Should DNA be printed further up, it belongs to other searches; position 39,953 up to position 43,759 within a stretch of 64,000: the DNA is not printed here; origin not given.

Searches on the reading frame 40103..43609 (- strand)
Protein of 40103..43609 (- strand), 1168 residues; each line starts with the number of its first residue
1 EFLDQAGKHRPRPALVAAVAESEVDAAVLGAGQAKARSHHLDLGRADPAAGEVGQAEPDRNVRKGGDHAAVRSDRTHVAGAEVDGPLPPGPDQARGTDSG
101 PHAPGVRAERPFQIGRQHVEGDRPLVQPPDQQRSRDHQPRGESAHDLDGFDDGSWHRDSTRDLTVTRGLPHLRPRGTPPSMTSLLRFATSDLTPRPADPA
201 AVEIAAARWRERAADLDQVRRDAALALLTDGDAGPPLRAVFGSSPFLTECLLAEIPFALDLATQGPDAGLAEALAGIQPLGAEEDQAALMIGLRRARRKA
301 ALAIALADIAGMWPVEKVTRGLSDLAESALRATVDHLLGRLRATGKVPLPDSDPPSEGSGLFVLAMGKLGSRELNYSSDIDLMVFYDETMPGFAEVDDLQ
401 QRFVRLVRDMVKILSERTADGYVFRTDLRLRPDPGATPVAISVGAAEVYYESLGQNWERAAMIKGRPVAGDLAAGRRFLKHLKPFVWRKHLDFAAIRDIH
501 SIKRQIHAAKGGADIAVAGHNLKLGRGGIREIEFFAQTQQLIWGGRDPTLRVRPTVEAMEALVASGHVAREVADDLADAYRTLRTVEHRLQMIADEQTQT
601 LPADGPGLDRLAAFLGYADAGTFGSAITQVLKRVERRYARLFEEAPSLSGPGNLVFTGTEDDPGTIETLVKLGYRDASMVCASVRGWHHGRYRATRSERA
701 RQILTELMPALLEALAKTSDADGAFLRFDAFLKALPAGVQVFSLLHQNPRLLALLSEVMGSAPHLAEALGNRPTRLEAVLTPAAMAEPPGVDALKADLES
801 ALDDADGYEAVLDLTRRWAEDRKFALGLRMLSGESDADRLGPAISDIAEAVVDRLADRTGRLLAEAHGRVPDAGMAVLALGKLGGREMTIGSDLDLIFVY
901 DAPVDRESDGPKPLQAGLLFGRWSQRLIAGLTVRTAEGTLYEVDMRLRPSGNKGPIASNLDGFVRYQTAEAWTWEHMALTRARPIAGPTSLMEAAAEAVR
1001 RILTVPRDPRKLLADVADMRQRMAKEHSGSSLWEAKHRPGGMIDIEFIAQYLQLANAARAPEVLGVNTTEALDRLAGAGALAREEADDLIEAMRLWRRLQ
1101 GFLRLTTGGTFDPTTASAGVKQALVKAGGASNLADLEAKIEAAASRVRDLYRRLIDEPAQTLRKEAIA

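Call 32: search_protein_families(library=pfam, proteins=[window:40103-43609:-], max_evalue=0.00001)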
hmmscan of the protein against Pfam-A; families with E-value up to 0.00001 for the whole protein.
window:40103-43609:- (1168 aa): 3 families
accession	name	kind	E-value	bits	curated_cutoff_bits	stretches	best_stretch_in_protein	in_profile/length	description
PF03710.21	GlnE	-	5.3e-112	373.7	24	2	237-480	4-251/252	Glutamate-ammonia ligase adenylyltransferase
PF08335.16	GlnD_UR_UTase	-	6.1e-44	149.9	21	2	509-642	15-141/141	GlnD PII-uridylyltransferase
PF10335.14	DUF294_C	-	4.6e-07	30.2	22.5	0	552-594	61-103/145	Putative nucleotidyltransferase substrate binding domain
